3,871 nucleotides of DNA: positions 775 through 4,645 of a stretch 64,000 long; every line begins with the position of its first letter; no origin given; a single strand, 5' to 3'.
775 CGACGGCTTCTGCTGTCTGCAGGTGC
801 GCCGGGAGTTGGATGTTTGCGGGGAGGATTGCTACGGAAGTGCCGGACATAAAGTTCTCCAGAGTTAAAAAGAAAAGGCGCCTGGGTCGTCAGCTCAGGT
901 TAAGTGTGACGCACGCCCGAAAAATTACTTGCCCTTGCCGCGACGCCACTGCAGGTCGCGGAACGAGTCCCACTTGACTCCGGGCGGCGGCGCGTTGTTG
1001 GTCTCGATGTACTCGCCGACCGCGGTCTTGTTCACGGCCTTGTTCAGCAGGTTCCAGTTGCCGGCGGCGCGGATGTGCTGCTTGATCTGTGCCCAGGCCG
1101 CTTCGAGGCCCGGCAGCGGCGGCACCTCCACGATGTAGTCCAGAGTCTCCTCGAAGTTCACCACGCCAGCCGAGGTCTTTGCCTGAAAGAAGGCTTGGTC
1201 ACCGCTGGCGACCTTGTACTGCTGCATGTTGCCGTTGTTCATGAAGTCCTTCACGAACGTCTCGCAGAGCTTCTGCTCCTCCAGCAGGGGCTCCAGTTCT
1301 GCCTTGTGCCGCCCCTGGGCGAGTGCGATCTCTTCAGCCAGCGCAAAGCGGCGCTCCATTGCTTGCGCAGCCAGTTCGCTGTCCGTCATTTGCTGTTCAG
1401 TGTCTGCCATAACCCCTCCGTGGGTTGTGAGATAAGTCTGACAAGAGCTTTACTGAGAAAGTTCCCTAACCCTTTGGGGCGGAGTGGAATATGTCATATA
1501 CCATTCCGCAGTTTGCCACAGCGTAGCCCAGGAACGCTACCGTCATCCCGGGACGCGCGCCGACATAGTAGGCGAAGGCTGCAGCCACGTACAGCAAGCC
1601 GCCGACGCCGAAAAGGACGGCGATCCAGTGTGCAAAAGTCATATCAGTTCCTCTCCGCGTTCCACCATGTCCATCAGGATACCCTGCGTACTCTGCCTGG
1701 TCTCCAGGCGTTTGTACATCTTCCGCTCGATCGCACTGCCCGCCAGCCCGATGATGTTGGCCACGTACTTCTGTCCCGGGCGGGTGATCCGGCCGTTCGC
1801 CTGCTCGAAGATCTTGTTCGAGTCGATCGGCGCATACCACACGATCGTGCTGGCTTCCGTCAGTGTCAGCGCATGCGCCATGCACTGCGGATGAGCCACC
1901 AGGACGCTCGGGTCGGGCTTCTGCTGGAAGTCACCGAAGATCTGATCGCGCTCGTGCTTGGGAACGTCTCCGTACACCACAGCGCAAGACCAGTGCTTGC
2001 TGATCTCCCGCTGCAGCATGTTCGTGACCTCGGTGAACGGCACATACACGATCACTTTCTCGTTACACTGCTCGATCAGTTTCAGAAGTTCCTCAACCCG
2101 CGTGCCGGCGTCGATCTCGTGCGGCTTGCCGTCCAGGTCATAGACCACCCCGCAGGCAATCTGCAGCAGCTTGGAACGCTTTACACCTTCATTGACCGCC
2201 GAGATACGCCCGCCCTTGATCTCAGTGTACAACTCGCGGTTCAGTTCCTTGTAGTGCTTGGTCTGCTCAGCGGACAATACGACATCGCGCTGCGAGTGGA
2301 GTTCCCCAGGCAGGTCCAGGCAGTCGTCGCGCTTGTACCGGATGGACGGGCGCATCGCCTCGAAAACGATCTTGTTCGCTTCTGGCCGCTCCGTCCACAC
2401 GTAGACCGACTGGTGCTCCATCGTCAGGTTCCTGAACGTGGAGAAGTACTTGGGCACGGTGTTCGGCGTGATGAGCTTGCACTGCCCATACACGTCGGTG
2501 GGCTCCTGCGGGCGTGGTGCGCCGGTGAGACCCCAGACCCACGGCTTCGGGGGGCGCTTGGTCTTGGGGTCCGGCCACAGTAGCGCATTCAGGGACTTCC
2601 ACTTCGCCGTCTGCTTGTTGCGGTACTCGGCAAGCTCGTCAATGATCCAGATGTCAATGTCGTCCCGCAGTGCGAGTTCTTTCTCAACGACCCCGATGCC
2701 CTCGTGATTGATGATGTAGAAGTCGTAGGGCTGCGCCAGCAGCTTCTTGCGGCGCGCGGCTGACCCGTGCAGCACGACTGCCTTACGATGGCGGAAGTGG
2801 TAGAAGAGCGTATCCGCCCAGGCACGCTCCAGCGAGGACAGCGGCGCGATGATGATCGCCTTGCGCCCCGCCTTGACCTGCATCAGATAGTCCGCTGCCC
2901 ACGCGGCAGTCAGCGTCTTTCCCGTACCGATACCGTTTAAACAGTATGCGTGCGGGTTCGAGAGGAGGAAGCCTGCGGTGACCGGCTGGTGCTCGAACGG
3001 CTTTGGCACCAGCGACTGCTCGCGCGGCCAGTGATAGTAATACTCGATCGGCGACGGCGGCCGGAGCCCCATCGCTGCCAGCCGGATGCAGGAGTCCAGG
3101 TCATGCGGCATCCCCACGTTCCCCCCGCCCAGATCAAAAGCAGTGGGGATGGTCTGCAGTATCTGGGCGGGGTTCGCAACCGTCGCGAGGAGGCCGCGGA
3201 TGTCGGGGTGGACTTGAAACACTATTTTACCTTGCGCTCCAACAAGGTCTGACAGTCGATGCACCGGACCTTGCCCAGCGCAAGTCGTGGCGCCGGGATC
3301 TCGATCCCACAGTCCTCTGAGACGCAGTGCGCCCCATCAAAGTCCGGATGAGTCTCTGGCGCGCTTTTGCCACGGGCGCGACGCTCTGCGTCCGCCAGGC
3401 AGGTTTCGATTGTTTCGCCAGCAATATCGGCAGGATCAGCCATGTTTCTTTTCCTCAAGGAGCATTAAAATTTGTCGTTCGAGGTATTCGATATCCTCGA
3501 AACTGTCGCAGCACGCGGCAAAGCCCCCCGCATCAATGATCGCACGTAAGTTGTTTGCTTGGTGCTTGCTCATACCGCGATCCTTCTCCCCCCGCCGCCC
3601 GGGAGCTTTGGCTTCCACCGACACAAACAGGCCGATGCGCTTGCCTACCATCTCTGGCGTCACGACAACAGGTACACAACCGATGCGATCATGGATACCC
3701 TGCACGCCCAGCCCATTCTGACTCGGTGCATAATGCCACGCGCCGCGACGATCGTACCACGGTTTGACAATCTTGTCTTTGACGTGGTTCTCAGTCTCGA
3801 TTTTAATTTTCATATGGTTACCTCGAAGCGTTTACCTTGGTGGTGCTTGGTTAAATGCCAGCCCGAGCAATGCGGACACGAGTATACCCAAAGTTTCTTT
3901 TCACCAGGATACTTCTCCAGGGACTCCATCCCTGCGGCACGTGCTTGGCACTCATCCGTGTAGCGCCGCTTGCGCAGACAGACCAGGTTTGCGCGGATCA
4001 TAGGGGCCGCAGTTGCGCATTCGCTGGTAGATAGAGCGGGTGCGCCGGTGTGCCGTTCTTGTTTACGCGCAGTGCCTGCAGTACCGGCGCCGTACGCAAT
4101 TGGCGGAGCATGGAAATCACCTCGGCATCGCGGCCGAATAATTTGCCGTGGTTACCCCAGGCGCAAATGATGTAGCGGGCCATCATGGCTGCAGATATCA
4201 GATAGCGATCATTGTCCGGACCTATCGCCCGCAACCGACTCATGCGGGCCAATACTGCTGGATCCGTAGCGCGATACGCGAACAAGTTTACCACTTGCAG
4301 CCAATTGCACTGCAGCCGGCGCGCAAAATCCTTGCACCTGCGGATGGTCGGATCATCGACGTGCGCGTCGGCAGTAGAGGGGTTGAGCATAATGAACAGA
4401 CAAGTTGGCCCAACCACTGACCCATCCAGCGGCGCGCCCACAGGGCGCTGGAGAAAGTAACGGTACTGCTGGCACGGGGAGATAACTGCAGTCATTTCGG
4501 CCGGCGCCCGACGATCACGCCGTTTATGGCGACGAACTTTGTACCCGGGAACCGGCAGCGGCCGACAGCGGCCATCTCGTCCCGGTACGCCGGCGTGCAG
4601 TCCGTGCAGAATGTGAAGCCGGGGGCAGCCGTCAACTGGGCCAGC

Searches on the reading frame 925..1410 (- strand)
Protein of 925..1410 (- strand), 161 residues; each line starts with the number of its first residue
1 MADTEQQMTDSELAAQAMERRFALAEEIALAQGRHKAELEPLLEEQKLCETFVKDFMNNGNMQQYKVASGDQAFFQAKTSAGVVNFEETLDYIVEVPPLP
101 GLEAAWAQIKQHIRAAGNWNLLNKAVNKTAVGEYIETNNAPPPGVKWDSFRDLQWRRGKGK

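Call 46: search_protein_families(library=phrogs, proteins=[window:925-1410:-], max_evalue=0.001)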
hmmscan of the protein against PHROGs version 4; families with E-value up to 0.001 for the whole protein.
window:925-1410:- (161 aa): 1 family
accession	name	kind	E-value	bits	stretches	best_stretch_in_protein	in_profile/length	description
phrog_13900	-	head and packaging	5e-06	27.9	1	106-147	80-121/132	minor head protein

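Call 47: search_protein_families(library=pfam, proteins=[window:925-1410:-], max_evalue=0.001)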
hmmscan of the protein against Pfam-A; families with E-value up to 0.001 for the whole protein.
window:925-1410:- (161 aa): 0 families

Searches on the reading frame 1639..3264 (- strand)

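Call 10: search_protein_families(library=phrogs, proteins=[window:1639-3264:-], max_evalue=0.001)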
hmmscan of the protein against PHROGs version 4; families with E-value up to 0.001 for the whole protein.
window:1639-3264:- (541 aa): 5 families
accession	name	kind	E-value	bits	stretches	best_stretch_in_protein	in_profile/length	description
phrog_62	-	DNA, RNA and nucleotide metabolism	1.3e-89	302.4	1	74-538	684-1140/1881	DNA helicase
phrog_16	-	DNA, RNA and nucleotide metabolism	7.1e-15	55.3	1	87-516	271-607/986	DNA helicase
phrog_11354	-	unknown function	7.3e-10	39.6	1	451-534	23-108/116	-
phrog_23807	-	unknown function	1.9e-07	30.2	1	376-499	504-635/1053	-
phrog_29996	-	unknown function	2e-07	30.4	1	112-502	751-1134/1189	-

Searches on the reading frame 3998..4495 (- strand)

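Call 46: search_protein_families(library=phrogs, proteins=[window:3998-4495:-], max_evalue=0.001)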
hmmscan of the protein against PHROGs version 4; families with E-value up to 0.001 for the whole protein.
window:3998-4495:- (165 aa): 1 family
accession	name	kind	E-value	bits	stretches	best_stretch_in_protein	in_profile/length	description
phrog_3230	-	unknown function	5.6e-49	167.1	1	1-164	9-162/167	-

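Call 47: search_protein_families(library=pfam, proteins=[window:3998-4495:-], max_evalue=0.001)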
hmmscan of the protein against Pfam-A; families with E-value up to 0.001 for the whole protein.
window:3998-4495:- (165 aa): 1 family
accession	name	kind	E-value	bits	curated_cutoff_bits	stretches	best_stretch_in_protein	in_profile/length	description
PF07799.17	DUF1643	-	1.5e-36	125.9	22.5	1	12-154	1-134/134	Protein of unknown function (DUF1643)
